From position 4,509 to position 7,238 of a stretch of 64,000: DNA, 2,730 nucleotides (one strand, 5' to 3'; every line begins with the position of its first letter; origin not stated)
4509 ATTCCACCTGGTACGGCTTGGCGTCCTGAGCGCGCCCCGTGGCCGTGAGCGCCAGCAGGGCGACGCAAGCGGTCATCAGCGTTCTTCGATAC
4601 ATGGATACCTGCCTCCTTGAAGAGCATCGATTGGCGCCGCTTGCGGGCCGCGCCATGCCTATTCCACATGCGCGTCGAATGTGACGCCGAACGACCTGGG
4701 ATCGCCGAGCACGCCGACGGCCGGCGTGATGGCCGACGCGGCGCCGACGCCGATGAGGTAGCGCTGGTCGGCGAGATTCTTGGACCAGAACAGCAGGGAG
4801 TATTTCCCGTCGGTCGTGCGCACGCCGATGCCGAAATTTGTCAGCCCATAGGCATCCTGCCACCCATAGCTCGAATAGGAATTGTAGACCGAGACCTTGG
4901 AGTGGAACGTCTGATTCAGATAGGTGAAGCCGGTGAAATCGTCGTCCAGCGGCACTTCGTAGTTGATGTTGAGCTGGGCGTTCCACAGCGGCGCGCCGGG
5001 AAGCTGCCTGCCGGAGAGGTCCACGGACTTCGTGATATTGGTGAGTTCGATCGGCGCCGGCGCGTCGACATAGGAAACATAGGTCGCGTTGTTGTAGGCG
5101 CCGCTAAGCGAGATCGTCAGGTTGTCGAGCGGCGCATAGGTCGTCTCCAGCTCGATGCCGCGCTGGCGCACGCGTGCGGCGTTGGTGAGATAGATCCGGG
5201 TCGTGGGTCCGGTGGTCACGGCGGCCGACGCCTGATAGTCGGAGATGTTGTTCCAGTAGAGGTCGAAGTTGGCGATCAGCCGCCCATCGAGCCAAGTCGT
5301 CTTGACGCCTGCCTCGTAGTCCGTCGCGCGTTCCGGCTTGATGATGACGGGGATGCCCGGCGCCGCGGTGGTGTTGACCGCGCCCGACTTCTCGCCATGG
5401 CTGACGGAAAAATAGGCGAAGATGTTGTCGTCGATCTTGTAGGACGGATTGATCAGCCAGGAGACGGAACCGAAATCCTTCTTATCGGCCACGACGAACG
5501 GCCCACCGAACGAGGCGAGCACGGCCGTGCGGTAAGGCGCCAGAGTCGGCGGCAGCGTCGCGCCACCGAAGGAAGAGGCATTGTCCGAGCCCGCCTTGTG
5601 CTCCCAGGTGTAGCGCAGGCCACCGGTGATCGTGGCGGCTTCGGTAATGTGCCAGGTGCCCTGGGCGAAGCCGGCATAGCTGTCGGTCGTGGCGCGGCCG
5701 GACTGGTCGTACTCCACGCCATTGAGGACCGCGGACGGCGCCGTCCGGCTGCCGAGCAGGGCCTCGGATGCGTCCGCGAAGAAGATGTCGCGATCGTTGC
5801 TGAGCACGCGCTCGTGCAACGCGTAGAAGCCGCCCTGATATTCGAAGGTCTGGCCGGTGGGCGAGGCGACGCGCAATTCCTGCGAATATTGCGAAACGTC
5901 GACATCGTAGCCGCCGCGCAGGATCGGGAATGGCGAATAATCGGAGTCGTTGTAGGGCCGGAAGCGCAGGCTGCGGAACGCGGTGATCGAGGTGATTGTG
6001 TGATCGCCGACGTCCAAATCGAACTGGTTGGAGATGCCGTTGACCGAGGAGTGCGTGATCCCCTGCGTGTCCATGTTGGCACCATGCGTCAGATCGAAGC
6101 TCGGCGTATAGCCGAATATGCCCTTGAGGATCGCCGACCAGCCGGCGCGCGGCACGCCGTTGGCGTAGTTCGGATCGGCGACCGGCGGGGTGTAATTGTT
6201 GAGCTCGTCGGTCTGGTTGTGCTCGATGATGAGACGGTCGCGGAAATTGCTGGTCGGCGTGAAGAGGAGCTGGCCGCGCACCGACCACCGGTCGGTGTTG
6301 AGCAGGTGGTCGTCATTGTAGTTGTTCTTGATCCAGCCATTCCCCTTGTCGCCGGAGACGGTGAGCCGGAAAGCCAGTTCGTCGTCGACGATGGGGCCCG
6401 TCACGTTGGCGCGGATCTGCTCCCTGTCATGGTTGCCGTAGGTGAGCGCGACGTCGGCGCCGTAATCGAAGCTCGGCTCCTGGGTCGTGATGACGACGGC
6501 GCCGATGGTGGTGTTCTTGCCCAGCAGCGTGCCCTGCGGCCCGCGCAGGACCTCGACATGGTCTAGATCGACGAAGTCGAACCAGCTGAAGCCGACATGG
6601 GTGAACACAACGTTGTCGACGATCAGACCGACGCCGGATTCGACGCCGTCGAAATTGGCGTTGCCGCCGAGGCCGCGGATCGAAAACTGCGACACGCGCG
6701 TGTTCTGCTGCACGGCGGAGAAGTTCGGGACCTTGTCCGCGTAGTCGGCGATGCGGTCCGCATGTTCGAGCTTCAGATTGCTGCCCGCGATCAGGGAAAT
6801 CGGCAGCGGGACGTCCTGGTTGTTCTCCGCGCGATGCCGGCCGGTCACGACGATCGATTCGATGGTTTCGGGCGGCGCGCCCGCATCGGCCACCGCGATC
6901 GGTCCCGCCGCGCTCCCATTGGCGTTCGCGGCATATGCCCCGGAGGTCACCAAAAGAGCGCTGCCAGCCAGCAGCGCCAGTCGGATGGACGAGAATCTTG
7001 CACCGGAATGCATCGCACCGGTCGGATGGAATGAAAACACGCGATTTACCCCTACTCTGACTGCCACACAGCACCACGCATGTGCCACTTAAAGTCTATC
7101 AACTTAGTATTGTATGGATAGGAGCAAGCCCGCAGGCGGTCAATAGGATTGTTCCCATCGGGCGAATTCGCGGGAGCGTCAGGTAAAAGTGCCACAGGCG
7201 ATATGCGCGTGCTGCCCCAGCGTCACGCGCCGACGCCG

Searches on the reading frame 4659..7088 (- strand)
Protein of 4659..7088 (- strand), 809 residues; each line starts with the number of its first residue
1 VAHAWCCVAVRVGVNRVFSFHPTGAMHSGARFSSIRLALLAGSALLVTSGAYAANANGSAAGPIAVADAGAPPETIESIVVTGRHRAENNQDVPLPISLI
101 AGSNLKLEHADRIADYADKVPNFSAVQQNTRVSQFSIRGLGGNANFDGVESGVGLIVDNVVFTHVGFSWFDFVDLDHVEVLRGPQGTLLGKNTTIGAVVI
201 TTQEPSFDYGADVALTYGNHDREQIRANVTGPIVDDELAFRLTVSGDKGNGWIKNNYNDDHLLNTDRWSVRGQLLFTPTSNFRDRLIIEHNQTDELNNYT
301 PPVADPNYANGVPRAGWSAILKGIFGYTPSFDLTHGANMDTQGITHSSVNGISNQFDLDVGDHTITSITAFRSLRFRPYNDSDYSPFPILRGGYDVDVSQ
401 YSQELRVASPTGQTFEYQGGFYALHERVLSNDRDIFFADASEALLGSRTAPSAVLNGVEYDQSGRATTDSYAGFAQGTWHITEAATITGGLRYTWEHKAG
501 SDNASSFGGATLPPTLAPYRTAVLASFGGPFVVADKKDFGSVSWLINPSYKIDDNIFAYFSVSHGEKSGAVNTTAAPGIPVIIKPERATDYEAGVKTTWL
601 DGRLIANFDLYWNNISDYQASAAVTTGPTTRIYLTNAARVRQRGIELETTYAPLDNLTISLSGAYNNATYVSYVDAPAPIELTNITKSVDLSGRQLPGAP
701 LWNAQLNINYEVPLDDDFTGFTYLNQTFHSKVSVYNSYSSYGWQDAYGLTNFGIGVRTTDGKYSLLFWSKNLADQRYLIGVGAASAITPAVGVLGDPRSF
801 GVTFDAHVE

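Call 3: search_protein_families(library=pfam, proteins=[window:4659-7088:-])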
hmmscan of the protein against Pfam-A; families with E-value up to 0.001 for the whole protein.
window:4659-7088:- (809 aa): 2 families
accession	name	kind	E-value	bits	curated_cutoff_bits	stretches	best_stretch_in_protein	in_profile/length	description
PF00593.30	TonB_dep_Rec_b-barrel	-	1.1e-33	118.2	27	1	292-772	14-436/436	TonB dependent receptor-like, beta-barrel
PF07715.20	Plug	-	3.8e-13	50.3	23.9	1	90-196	2-106/107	TonB-dependent Receptor Plug Domain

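Call 4: search_protein_families(library=ncbifam, proteins=[window:4659-7088:-])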
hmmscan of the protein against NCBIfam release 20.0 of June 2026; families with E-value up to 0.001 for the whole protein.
window:4659-7088:- (809 aa): 23 families
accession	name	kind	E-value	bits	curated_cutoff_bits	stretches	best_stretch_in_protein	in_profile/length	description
TIGR01783.1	TonB-siderophor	subfamily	5.7e-43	147.5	223.5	2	98-268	7-174/649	TonB-dependent siderophore receptor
TIGR01785.1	TonB-hemin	subfamily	2.2e-18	66.1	316.85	2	77-223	2-155/677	TonB-dependent heme/hemoglobin receptor family protein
NF047944.1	FoxamRcptFoxA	equivalog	2.6e-12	45.9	1300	1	92-244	53-205/697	ferrioxamine B receptor FoxA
NF049960.1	siderphRecptFauA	equivalog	6.6e-11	41.4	900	2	91-242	75-222/727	TonB-dependent alcaligin siderophore receptor FauA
TIGR04056.1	OMP_RagA_SusC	subfamily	8.4e-11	40.9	368.25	1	543-673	617-747/981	SusC/RagA family TonB-linked outer membrane protein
NF007465.0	PRK10044.1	equivalog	3.4e-10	38.8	803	1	537-671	483-608/726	ferrichrome porin FhuA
NF010010.0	PRK13483.1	equivalog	4.9e-10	38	927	1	67-261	25-228/660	ligand-gated channel protein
NF007349.0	PRK09840.1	equivalog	1.6e-09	36.3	686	1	164-256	136-227/760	catecholate siderophore receptor Fiu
NF041535.1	TonB_rec_PqqU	equivalog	3.1e-09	35.7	1200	1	87-231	10-158/676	TonB-dependent receptor PqqU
NF007478.2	PRK10064.1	equivalog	3.3e-09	35.6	745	1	74-209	28-164/663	catecholate siderophore receptor CirA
NF010650.0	PRK14049.1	equivalog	4.8e-09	34.9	904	1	130-247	121-233/729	ferrioxamine B receptor precursor protein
NF049945.1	TonB_dep_FCYXU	equivalog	7.1e-09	34.8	825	0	162-259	126-225/697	TonB-dependent receptor, FCYXU motif-type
NF007447.0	PRK10003.1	equivalog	1.1e-08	33.9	666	1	38-259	22-241/727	ferric-rhodotorulic acid/ferric-coprogen receptor FhuE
NF049947.1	TonB_dep_PCPU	exception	3.8e-08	32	800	1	166-265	128-229/685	TonB-dependent receptor, PCPU motif-type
NF049944.1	TonB_dep_PUIUD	equivalog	7.7e-08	31.1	850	0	467-667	390-572/686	TonB-dependent receptor, PUIUD motif-type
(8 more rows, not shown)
